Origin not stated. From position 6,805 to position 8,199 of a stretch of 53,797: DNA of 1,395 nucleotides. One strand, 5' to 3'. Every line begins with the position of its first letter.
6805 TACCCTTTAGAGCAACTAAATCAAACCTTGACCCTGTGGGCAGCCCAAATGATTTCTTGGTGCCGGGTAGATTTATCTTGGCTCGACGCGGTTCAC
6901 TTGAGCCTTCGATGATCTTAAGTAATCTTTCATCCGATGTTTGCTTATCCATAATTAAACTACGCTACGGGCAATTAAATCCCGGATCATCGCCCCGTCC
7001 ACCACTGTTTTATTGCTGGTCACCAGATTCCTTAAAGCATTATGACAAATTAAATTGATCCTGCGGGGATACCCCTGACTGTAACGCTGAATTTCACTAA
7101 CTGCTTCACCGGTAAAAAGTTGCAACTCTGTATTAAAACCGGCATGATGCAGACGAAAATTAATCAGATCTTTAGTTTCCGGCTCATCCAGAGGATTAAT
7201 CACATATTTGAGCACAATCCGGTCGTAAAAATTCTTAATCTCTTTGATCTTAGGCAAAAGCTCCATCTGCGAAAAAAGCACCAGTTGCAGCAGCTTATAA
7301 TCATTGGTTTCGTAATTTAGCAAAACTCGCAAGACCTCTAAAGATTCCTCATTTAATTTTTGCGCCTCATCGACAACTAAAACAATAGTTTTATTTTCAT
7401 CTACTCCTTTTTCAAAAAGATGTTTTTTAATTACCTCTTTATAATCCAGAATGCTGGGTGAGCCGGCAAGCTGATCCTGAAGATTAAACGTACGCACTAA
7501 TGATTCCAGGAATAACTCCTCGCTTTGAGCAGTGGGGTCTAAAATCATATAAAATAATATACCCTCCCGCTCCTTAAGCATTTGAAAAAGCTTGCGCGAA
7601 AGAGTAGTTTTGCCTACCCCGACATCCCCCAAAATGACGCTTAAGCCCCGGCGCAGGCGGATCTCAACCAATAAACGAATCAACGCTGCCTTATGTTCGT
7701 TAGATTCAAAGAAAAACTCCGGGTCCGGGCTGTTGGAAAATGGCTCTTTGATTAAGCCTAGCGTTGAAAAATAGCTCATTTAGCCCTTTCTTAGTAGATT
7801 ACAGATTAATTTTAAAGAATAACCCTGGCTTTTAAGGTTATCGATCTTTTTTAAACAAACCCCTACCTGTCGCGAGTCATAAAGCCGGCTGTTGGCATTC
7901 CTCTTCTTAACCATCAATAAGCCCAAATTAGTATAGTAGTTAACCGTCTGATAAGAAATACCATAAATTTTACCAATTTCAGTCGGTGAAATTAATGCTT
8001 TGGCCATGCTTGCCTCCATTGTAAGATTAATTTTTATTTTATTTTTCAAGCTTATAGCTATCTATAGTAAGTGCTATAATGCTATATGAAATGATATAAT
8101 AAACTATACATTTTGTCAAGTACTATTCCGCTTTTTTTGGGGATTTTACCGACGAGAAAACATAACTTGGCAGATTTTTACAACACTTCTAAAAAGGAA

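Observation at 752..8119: Self-contained outer-membrane-conduit operon: HTH, MshM/ExeA-like ATPase, PilP/GspC-like protein, two secretins and a kinase/regulator pair, without pilus or T2SS inner-membrane machinery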

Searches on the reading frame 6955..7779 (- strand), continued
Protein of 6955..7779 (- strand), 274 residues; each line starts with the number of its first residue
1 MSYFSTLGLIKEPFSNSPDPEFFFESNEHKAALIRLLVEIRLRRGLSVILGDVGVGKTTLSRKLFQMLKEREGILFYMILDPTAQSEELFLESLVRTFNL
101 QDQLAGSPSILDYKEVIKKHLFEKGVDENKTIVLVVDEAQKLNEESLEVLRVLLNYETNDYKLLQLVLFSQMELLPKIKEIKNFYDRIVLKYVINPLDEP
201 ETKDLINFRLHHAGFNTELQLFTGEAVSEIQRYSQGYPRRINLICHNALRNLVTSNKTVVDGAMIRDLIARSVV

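Call 63: search_protein_families(library=ncbifam, proteins=[L085:176-1882:+, L085:1932-3203:+, L085:3266-4774:+, L085:4790-5356:+, L085:5435-5902:+, L085:6000-6467:+, L085:6436-7032:+, L085:6905-7870:+, L085:9463-11142:+, L085:11146-11910:+], max_evalue=0.001)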
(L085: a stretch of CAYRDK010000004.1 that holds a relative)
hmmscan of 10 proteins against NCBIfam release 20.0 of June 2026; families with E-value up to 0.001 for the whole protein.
L085:176-1882:+ (569 aa): 23 families
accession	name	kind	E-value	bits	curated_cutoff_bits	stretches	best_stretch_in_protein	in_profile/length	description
TIGR02538.1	type_IV_pilB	equivalog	1.5e-176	588.3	675.65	1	6-567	1-563/564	type IV-A pilus assembly ATPase PilB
TIGR02533.1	type_II_gspE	equivalog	1.9e-176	587.5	630.25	1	78-566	2-486/486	type II secretion system ATPase GspE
NF053534.1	T4PilAsmATPsTfpB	equivalog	5.2e-143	477.5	850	1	46-566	63-582/584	type IV pilus assembly ATPase TfpB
NF007755.0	PRK10436.1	equivalog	8.6e-131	436.8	617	1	95-566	24-459/465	type II secretion system protein GspE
NF041000.1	ATPase_ComGA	equivalog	3.8e-76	255.6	300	1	188-454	2-266/267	competence type IV pilus ATPase ComGA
TIGR01420.1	pilT_fam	subfamily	4.4e-53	180.7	319.1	1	186-455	2-270/343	PilT/PilU family type 4a pilus ATPase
TIGR02525.1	plasmid_TraJ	equivalog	2.2e-25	89.4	368.3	1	283-434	120-273/372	plasmid transfer ATPase TraJ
TIGR02524.1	dot_icm_DotB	equivalog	1.4e-23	83.6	463.3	1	312-432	129-258/358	Dot/Icm type IV secretion system ATPase DotB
NF008411.1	PRK11234.1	equivalog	4.2e-17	61.8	1170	1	6-144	483-619/723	cyclic di-3',5'-guanylate-activated glycosyltransferase NfrB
NF053729.1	c-di-GMP_motif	domain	1.4e-16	60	38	1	6-58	1-53/53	cyclic di-GMP-binding domain-containing protein, MshE-related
NF012033.0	PRK15489.1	equivalog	3.3e-15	55.3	537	1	5-139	491-624/703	glycosyl transferase family protein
NF058587.1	archaellum_moto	equivalog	5.2e-15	55.2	550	1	320-432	278-395/527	archaellum flagellar ATPase motor FlaI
TIGR02782.1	TrbB_P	equivalog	3.3e-14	52.9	304.55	1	309-434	129-256/303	P-type conjugative transfer ATPase TrbB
NF010469.0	PRK13894.1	subfamily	6.4e-14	52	508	1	302-431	135-265/320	conjugal transfer ATPase TrbB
TIGR03819.1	heli_sec_ATPase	hypoth_equivalog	1.1e-11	44.5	373.15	1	299-450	160-317/340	TadA family conjugal transfer-associated ATPase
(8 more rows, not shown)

L085:1932-3203:+ (424 aa): 6 families
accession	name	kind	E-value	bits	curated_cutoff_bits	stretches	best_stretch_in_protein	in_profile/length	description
TIGR02120.1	GspF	equivalog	1.1e-107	360.7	424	1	20-422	1-400/401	type II secretion system inner membrane protein GspF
NF052606.1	T4PiliAsmPilCMyx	equivalog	6.4e-89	298.7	700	1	17-420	19-415/419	type IV pilus assembly protein PilC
NF052607.1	T4PiliAsmPilCThrm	equivalog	9.2e-89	298.3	700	1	17-419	1-400/406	type IV pilus assembly protein PilC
NF007861.0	PRK10573.1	equivalog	2.9e-78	263.7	401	1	24-420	11-395/401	protein transport protein HofC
NF047826.1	T3SSXpsF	equivalog_domain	2.2e-74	250.7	650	1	17-419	1-400/405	type II secretion system protein XpsF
NF041012.2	T4P_ComGB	equivalog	1.6e-41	142.8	240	1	90-419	6-330/332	competence type IV pilus assembly protein ComGB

L085:3266-4774:+ (503 aa): 2 families
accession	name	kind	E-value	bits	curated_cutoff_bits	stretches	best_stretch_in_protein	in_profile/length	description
TIGR01175.1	pilM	subfamily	9e-16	57.8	133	1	33-216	38-226/348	type IV pilus assembly protein PilM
NF045709.1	Amuc_1101_fam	equivalog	4.8e-15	55.4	650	2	40-209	46-208/608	Amuc_1101 family PilM-like pilus complex protein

L085:4790-5356:+ (189 aa): 1 family
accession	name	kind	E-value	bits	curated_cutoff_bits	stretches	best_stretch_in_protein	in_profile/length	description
NF040576.1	T2SS_GspM_XpsM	equivalog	8.4e-09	35.3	60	1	32-184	11-175/180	type II secretion system protein GspM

L085:5435-5902:+ (156 aa): 7 families
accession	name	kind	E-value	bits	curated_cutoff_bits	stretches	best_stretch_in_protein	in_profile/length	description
TIGR01710.1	typeII_sec_gspG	equivalog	1.4e-39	135.2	88.85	1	27-154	1-134/134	type II secretion system major pseudopilin GspG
TIGR01708.2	typeII_sec_gspH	equivalog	4.3e-09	36.6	80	1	26-62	1-39/169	type II secretion system minor pseudopilin GspH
NF041775.1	typeIV_PilA_Myxo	equivalog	1.4e-08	35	400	1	26-69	10-53/214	type IV pilin protein PilA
NF040999.1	pilin_ComGC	equivalog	7.9e-08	32.4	75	1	27-94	2-67/84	competence type IV pilus major pilin ComGC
TIGR02532.1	IV_pilin_GFxxxE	domain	9.1e-08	31.6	16.3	1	26-48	1-23/24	prepilin-type N-terminal cleavage/methylation domain-containing protein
NF007862.0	PRK10574.1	equivalog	5.6e-06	26.5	138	1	25-53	3-31/145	prepilin peptidase-dependent pilin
NF041013.1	T4P_ComGE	equivalog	0.00097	19.2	49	0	27-54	4-31/83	competence type IV pilus minor pilin ComGE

L085:6000-6467:+ (156 aa): 4 families
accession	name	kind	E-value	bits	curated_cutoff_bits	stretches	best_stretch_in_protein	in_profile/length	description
NF047828.1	T3SSXpsI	equivalog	1.6e-06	28.1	150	1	24-118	4-92/132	type II secretion system protein XpsI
TIGR01707.1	gspI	equivalog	1.6e-05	25.3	44.35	1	24-87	2-66/101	type II secretion system minor pseudopilin GspI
TIGR02599.1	TIGR02599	subfamily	3.4e-05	23.3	256.5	1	23-90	1-66/361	Verru_Chthon cassette protein C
NF041013.1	T4P_ComGE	equivalog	6.1e-05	23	49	1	20-69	2-51/83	competence type IV pilus minor pilin ComGE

L085:6436-7032:+ (199 aa): 3 families
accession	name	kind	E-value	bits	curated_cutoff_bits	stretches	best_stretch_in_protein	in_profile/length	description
TIGR02532.1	IV_pilin_GFxxxE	domain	7.5e-07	28.7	16.3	1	19-38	2-21/24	prepilin-type N-terminal cleavage/methylation domain-containing protein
NF041013.1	T4P_ComGE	equivalog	0.00035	20.6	49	1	19-44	4-29/83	competence type IV pilus minor pilin ComGE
TIGR01708.2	typeII_sec_gspH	equivalog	0.00041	20.4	80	1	19-37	2-20/169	type II secretion system minor pseudopilin GspH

L085:6905-7870:+ (322 aa): 2 families
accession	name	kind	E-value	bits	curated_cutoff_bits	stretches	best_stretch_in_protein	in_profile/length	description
NF037980.1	T2SS_GspK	equivalog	9.4e-10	38.5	130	1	50-146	2-104/307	type II secretion system minor pseudopilin GspK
NF051896.1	tapirin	equivalog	4.1e-06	25.4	600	1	46-105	14-73/660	cellulose-binding protein tapirin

L085:9463-11142:+ (560 aa): 9 families
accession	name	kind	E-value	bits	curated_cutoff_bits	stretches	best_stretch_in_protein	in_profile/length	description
TIGR02517.1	type_II_gspD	equivalog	3.9e-75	253.5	351.35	2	264-533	302-592/600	type II secretion system secretin GspD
TIGR02515.1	IV_pilus_PilQ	subfamily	1.3e-73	248.4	284.35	3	345-531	246-427/428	type IV pilus secretin PilQ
TIGR02519.1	pilus_MshL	equivalog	6.7e-57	192.7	250.2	1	267-531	3-290/290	pilus (MSHA type) biogenesis protein MshL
NF010083.0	PRK13568.1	equivalog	5.8e-50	170.3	554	2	239-532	125-418/419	DNA uptake porin HofQ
TIGR02516.1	type_III_yscC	equivalog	8.7e-44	149.8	238.45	2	263-532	199-462/463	type III secretion system outer membrane ring subunit SctC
NF007851.2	PRK10560.1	exception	2.6e-43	148.4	598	2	239-532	121-410/412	DNA uptake porin HofQ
NF011873.0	PRK15346.1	equivalog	8.5e-28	97.3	524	1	265-519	238-482/499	EscC/YscC/HrcC family type III secretion system outer membrane ring protein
NF042912.1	Amuc_1098_fam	equivalog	3.2e-26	91.6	750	2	459-531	724-796/805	Amuc_1098 family type IV pilus outer membrane protein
TIGR02520.1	pilus_B_mal_scr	equivalog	1.9e-18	66.3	287.65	1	247-488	221-475/513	PilN family type IVB pilus formation outer membrane protein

L085:11146-11910:+ (255 aa): 5 families
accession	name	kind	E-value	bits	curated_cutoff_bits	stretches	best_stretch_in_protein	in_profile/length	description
NF033762.1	social_mot_Tgl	equivalog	7.2e-09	35.3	225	1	169-243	30-104/252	social motility TPR repeat lipoprotein Tgl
NF040959.1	MamA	equivalog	5.8e-08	32.4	200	1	158-237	94-171/204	magnetosome protein MamA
TIGR02521.1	type_IV_pilW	equivalog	2.7e-07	30.4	154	1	160-240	21-100/234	type IV pilus biogenesis/stability protein PilW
NF002725.1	PRK02603.1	equivalog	4.5e-05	23.5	143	1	167-218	67-120/173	photosystem I assembly protein Ycf3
NF033758.1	gliding_GltE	equivalog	0.00099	18.2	225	0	184-251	66-129/411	adventurous gliding motility TPR repeat lipoprotein GltE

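Call 76: find_homologous_proteins(query=L117:217-1920:+, max_evalue=1e-50)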
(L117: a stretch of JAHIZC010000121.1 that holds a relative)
Query L117:217-1920:+ (568 aa): 8000 proteins with E <= 1e-50 among 8000 candidates; the best 120 are listed.
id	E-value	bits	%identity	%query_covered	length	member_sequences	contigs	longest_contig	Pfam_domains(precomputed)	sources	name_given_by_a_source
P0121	0.0e+0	1237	100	100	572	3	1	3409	PF05157.21,PF00437.27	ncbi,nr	ncbi:MAG: GspE/PulE family protein [Candidatus Omnitrophica bacterium]|nr:GspE/PulE family protein [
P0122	0.0e+0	1131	89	100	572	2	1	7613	PF05157.21,PF00437.27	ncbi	ncbi:MAG: GspE/PulE family protein [Candidatus Omnitrophota bacterium]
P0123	0.0e+0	1027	82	100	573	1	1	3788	PF05157.21,PF00437.27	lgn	-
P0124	0.0e+0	1013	80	100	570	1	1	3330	PF05157.21,PF00437.27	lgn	-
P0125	1.8e-295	999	79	100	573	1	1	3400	PF05157.21,PF00437.27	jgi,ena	-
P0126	2.3e-295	998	79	100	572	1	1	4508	PF05157.21,PF00437.27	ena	-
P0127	4.6e-295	997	79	100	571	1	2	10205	PF05157.21,PF00437.27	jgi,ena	-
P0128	1.8e-294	995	78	100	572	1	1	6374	PF05157.21,PF00437.27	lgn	-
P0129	5.0e-294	994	79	100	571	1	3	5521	PF05157.21,PF00437.27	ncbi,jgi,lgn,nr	ncbi:MAG: type II secretion system protein GspE [Candidatus Omnitrophica bacterium]|nr:type II secre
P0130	5.5e-294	994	78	100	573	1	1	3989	PF05157.21,PF00437.27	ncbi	-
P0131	1.1e-293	993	78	100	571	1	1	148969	PF05157.21,PF00437.27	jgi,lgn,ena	-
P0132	5.1e-293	991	78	100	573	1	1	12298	PF05157.21,PF00437.27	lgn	-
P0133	7.6e-293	990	79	100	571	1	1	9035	PF05157.21,PF00437.27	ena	-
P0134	1.1e-292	990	79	100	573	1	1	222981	PF05157.21,PF00437.27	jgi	-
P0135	1.5e-292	989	78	100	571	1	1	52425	PF05157.21,PF00437.27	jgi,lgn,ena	-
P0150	3.5e-289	978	78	100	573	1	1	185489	PF05157.21,PF00437.27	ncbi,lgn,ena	-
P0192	5.8e-282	954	75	100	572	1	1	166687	PF05157.21,PF00437.27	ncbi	-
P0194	1.5e-281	953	76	100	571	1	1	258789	PF05157.21,PF00437.27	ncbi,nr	ncbi:MAG: Flp pilus assembly complex ATPase component TadA [Candidatus Omnitrophica bacterium]|nr:Fl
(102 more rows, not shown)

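Call 77: find_encoding_contigs(protein=P0194, flank=10000, max_places=1)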
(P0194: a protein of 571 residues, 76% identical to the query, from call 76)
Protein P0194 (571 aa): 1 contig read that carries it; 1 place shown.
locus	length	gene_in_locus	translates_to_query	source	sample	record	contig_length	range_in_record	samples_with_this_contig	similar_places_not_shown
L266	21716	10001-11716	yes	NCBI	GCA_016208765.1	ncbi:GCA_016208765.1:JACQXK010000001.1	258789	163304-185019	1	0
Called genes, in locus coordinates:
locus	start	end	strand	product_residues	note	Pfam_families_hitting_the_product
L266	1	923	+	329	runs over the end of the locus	PF01515:PTA_PTB (faint), PF02504:FA_synthesis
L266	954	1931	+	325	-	PF00108:Thiolase_N, PF08545:ACP_syn_III, PF08541:ACP_syn_III_C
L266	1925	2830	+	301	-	PF00698:Acyl_transf_1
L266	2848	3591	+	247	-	PF00106:adh_short, PF08659:KR, PF13561:adh_short_C2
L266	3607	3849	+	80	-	PF00550:PP-binding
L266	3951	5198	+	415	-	PF00109:ketoacyl-synt, PF00108:Thiolase_N (faint), PF02801:Ketoacyl-synt_C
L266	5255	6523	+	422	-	PF00330:Aconitase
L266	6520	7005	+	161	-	PF00694:Aconitase_C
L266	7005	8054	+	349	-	PF00180:Iso_dh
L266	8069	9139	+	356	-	PF01118:Semialdhyde_dh, PF02774:Semialdhyde_dhC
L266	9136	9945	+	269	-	PF01416:PseudoU_synth_1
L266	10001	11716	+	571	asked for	PF05157:MshEN, PF00437:T2SSE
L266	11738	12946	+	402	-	PF28597:T2SSF_N, PF00482:T2SSF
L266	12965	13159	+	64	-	PF08334:T2SSG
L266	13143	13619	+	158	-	-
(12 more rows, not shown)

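Call 78: find_encoding_contigs(protein=P0192, flank=10000, max_places=1)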
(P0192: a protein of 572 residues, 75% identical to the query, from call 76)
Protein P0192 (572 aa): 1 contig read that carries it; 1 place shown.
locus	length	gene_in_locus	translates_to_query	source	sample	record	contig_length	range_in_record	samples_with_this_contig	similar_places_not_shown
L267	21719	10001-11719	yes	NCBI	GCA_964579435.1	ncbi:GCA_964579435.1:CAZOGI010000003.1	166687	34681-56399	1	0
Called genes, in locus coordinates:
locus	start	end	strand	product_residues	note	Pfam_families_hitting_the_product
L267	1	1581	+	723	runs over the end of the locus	PF16927:HisKA_7TM, PF01590:GAF, PF13185:GAF_2, PF13492:GAF_3, PF02518:HATPase_c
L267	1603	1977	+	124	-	PF00072:Response_reg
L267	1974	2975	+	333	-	PF12147:Methyltransf_20, PF08242:Methyltransf_12, PF13649:Methyltransf_25 (weak)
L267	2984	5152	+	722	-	PF16927:HisKA_7TM, PF01590:GAF, PF13185:GAF_2, PF13492:GAF_3, PF02518:HATPase_c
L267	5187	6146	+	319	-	PF00657:Lipase_GDSL (faint), PF13472:Lipase_GDSL_2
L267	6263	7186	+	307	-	-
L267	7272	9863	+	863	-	PF01590:GAF, PF00512:HisKA, PF02518:HATPase_c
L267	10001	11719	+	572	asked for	PF05157:MshEN, PF00437:T2SSE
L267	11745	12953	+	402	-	PF28597:T2SSF_N, PF00482:T2SSF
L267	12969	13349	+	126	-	PF07963:N_methyl, PF08334:T2SSG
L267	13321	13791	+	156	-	-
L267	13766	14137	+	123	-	PF07963:N_methyl (weak)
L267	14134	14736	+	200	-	PF07963:N_methyl, PF11612:T2SSJ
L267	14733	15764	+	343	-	-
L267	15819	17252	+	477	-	PF11104:PilM_2 (faint), PF05137:PilN (weak)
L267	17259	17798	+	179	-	-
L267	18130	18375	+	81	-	-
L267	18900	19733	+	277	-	PF01637:ATPase_2, PF13191:AAA_16 (weak), PF13401:AAA_22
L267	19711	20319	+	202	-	PF11356:T2SSC (weak)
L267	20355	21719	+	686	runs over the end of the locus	PF03544:TonB_C (faint), PF03958:Secretin_N, PF00263:Secretin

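Call 79: find_encoding_contigs(protein=P0150, flank=10000, max_places=1)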
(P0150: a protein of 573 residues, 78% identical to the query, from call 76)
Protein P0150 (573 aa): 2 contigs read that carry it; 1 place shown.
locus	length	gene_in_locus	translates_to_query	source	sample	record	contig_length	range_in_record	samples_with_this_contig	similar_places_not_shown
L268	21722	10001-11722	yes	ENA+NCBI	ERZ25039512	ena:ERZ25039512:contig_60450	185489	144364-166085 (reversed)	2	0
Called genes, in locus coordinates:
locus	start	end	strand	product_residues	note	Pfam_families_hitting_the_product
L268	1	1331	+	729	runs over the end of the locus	PF16927:HisKA_7TM, PF00512:HisKA (faint), PF01590:GAF, PF13492:GAF_3, PF02518:HATPase_c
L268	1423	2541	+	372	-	PF00754:F5_F8_type_C, PF22633:F5_F8_type_C_2, PF19077:Big_13 (faint), PF24893:DUF7743 (faint), PF17957:Big_7 (weak)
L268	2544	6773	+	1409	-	PF20148:DUF6531, PF25023:TEN_YD-shell, PF05593:RHS_repeat, PF25023:TEN_YD-shell, PF05593:RHS_repeat, PF05593:RHS_repeat, PF05593:RHS_repeat, PF25023:TEN_YD-shell, +7 more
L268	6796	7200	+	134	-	-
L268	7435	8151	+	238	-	PF08843:AbiEii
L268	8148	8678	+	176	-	PF13744:HTH_37, PF04545:Sigma70_r4 (faint), PF01381:HTH_3, PF12844:HTH_19 (weak), PF13443:HTH_26, PF13560:HTH_31 (weak)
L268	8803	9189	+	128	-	PF00072:Response_reg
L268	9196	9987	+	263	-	PF00550:PP-binding (weak)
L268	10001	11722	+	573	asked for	PF05157:MshEN, PF00437:T2SSE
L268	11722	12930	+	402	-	PF28597:T2SSF_N, PF20990:DUF2207_C (faint), PF00482:T2SSF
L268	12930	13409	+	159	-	-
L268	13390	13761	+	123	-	-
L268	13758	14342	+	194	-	PF07963:N_methyl (weak), PF11612:T2SSJ (weak)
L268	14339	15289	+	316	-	PF12836:HHH_3 (faint)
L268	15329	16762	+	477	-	PF11104:PilM_2, PF05137:PilN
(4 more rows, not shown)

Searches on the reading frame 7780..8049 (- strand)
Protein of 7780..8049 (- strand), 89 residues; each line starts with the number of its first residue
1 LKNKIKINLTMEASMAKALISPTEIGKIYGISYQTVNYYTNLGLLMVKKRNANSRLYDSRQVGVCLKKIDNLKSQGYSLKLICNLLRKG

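Call 3: search_protein_families(library=pfam, proteins=[window:7780-8049:-], max_evalue=0.01)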
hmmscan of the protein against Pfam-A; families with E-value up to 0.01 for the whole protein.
window:7780-8049:- (89 aa): 2 families
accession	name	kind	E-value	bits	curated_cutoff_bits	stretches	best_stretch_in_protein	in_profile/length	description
PF13411.12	MerR_1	-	4.3e-09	36.8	21.6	1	22-87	3-67/69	MerR HTH family regulatory protein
PF00376.29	MerR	-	0.004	17.4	28.2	1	23-57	3-38/38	MerR family regulatory protein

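Call 5: search_protein_families(library=ncbifam, proteins=[window:7780-8049:-], max_evalue=0.01)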
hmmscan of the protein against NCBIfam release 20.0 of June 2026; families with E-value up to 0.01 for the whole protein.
window:7780-8049:- (89 aa): 6 families
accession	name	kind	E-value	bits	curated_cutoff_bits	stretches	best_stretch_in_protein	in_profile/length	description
NF047375.1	HeatShock_HspR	equivalog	7e-05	22.7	105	1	26-86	10-70/92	heat shock protein transcriptional repressor HspR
TIGR02044.1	CueR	equivalog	0.00037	20.6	147.4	1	24-86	5-67/127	Cu(I)-responsive transcriptional regulator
NF007069.0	PRK09514.1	equivalog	0.0029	17.6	143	1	24-86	6-68/141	Zn(2+)-responsive transcriptional regulator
TIGR02051.1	MerR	equivalog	0.004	17.4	150.85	1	25-87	5-67/124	mercury resistance transcriptional regulator MerR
NF053782.1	ChlnTransRegdde3219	equivalog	0.006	16.1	450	1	21-81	8-68/278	choline utilization transcriptional activator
TIGR02047.1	CadR-PbrR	equivalog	0.0064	16.5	151.45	1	24-87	5-68/127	Cd(II)/Pb(II)-responsive transcriptional regulator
